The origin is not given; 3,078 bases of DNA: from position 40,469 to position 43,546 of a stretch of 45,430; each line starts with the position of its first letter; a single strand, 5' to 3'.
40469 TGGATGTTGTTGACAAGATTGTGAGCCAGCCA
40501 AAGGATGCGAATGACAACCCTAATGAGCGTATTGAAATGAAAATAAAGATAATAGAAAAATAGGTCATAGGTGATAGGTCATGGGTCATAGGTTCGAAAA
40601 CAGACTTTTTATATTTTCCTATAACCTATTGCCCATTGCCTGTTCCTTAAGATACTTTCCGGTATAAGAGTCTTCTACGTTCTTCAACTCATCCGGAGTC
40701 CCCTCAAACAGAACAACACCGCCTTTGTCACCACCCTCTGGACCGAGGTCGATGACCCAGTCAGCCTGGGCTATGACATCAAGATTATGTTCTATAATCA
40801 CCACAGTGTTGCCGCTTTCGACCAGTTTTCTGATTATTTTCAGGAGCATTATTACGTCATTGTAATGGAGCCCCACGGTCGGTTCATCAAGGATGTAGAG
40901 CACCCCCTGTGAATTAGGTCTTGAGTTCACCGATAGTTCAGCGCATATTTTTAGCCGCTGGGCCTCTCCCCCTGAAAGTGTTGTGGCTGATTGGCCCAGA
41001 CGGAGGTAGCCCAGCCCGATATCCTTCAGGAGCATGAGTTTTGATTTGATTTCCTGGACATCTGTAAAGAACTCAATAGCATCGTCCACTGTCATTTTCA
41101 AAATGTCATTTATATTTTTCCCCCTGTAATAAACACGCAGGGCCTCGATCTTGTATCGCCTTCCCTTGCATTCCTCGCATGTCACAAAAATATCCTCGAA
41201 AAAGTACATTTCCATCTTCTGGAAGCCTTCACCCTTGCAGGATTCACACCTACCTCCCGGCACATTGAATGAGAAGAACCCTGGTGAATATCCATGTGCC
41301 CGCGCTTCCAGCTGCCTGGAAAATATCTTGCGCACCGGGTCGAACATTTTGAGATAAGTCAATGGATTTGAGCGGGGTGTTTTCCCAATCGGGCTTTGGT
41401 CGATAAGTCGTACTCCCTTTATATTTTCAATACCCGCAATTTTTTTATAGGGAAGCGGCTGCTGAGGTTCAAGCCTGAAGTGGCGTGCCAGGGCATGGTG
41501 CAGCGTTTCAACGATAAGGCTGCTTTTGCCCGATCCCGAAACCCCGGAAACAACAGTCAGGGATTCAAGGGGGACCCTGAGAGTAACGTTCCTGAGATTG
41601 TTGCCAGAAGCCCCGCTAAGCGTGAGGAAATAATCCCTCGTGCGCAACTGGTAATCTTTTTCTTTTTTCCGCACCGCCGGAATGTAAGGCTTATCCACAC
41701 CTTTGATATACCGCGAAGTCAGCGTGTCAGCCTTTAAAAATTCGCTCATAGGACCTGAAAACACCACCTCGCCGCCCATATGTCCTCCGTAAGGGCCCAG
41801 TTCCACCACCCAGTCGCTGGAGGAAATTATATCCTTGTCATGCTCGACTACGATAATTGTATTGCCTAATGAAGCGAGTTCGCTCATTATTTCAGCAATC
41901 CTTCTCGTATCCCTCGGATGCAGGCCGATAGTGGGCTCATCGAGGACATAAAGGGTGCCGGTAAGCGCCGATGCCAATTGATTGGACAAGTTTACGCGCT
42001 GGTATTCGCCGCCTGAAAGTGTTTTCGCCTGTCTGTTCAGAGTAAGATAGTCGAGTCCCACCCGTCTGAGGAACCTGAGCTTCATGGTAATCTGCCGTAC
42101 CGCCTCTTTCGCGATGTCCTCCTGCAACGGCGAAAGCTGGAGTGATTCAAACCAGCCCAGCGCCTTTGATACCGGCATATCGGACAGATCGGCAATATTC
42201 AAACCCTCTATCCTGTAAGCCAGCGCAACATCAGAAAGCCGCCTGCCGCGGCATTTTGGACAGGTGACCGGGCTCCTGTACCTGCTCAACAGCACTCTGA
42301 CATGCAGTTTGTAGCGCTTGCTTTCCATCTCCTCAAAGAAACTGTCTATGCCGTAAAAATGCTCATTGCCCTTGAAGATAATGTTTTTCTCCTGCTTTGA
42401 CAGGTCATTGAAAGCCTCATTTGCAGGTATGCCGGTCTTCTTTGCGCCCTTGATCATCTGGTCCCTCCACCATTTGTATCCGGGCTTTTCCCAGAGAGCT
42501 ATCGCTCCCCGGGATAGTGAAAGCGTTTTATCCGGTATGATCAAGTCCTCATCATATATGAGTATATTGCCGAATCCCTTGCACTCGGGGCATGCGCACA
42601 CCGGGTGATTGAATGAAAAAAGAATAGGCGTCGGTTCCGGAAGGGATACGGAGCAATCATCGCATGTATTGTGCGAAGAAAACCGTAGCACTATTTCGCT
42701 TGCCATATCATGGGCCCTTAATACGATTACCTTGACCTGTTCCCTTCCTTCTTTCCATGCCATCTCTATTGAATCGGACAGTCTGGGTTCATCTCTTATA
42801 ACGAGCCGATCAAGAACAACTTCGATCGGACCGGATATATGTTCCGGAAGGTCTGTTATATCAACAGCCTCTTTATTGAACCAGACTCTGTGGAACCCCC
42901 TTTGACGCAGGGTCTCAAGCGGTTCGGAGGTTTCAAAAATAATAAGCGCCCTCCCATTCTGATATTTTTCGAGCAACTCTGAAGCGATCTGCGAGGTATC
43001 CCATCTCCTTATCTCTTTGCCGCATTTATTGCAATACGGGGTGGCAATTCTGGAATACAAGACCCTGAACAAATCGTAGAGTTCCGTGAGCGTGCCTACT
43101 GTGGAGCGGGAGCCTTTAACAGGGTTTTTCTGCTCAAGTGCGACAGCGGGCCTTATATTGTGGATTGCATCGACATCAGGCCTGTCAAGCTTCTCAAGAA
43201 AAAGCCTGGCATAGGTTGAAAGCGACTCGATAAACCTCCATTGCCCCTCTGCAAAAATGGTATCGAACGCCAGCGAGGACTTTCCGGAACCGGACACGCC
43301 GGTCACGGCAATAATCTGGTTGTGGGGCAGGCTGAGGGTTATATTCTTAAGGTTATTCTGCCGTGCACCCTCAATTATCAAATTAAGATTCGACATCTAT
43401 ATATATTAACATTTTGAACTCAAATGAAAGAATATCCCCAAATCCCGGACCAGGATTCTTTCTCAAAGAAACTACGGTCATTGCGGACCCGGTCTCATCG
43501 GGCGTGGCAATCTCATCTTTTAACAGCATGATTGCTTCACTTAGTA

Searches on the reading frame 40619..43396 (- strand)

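Call 12: search_protein_families(library=pfam, proteins=[window:40619-43396:-])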
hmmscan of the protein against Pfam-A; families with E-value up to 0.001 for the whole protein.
window:40619-43396:- (925 aa): 13 families
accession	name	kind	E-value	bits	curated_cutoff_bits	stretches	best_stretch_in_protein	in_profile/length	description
PF00005.33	ABC_tran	-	2.5e-19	70.7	25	0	16-43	1-28/137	ABC transporter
PF17755.6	UvrA_DNA-bind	-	4.7e-13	49.8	23.2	1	282-346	1-65/110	UvrA DNA-binding domain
PF02463.25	SMC_N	-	7.6e-11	42.3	40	0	402-531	135-209/220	RecF/RecN/SMC N terminal domain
PF17760.6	UvrA_inter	-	2.8e-09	37.2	23.3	1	158-224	35-106/109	UvrA interaction domain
PF13304.12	AAA_21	-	2e-08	35.1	27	1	474-517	252-296/304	AAA domain, putative AbiEii toxin, Type IV TA system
PF20703.3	nSTAND1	-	2.5e-08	34.4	27.1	0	12-44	19-51/379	Novel STAND NTPase 1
PF13191.12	AAA_16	-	7.6e-08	33.5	32.6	0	612-652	25-68/167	AAA ATPase domain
PF13555.12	AAA_29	-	2.9e-06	27.4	27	0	604-628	15-39/61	P-loop containing region of AAA domain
PF13175.12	AAA_15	-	3e-06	27.6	32.1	0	824-869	322-367/374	AAA ATPase domain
PF25201.1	nSTAND6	-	1.4e-05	25.6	27.7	0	12-42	4-34/148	Novel STAND NTPase 6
PF03193.22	RsgA_GTPase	-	5.7e-05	23.4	30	0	591-630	87-125/174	RsgA GTPase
PF01443.25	Viral_helicase1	-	0.00017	21.9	21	0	614-634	1-21/228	Viral superfamily 1 RNA helicase core domain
PF00684.25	DnaJ_CXXCXGXG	-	0.0004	21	32.7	0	716-750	17-54/65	DnaJ central domain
